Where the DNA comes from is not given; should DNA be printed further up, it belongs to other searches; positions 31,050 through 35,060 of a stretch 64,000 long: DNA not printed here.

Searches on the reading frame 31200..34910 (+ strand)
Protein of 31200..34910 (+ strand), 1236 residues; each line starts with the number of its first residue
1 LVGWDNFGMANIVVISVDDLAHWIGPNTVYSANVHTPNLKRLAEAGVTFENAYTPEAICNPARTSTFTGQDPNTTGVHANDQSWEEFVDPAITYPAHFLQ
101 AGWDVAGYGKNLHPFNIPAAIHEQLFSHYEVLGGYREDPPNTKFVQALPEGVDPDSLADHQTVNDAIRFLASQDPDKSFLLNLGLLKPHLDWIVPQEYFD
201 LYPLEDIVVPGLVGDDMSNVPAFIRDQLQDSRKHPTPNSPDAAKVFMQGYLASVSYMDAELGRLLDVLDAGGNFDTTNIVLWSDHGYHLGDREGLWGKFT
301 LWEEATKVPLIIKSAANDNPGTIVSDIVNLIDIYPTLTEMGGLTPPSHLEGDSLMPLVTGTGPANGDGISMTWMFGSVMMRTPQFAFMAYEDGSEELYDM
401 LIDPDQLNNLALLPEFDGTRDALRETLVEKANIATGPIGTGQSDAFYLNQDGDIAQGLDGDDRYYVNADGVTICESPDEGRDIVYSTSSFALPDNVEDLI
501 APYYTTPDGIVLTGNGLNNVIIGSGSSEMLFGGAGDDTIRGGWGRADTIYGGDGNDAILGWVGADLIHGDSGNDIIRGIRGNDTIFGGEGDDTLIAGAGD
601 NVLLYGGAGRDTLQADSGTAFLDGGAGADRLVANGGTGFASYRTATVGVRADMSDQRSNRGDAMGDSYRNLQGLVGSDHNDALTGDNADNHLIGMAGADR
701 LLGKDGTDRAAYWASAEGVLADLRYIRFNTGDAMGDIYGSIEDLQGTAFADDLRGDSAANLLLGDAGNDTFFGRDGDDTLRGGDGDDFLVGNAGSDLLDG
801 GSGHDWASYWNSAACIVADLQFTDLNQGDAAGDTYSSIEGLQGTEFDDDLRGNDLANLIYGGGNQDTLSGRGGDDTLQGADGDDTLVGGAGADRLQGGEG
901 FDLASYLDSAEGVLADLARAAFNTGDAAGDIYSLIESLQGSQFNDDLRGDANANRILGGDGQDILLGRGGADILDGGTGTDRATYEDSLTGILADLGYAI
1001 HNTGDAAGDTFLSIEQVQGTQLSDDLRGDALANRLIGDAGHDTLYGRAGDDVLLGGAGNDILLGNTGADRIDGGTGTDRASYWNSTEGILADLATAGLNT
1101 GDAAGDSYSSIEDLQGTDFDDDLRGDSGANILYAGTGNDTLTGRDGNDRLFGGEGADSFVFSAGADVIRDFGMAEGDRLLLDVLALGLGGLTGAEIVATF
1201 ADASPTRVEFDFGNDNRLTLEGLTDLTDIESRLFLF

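Call 33: search_protein_families(library=pfam, proteins=[window:31200-34910:+], max_evalue=0.001)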
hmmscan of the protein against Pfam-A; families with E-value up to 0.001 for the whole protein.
window:31200-34910:+ (1236 aa): 4 families
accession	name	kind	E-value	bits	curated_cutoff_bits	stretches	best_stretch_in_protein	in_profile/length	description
PF00353.25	HemolysinCabind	-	3.8e-62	206.1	23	10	1028-1062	2-36/36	RTX calcium-binding nonapeptide repeat (4 copies)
PF00884.28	Sulfatase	-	3.9e-33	115.5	25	1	11-340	2-298/301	Sulfatase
PF16347.10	SGSH_C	-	6e-12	46.4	29.3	1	294-430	4-151/154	N-sulphoglucosamine sulphohydrolase, C-terminal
PF01663.27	Phosphodiest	-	1.2e-09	38.7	23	1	237-287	179-221/342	Type I phosphodiesterase / nucleotide pyrophosphatase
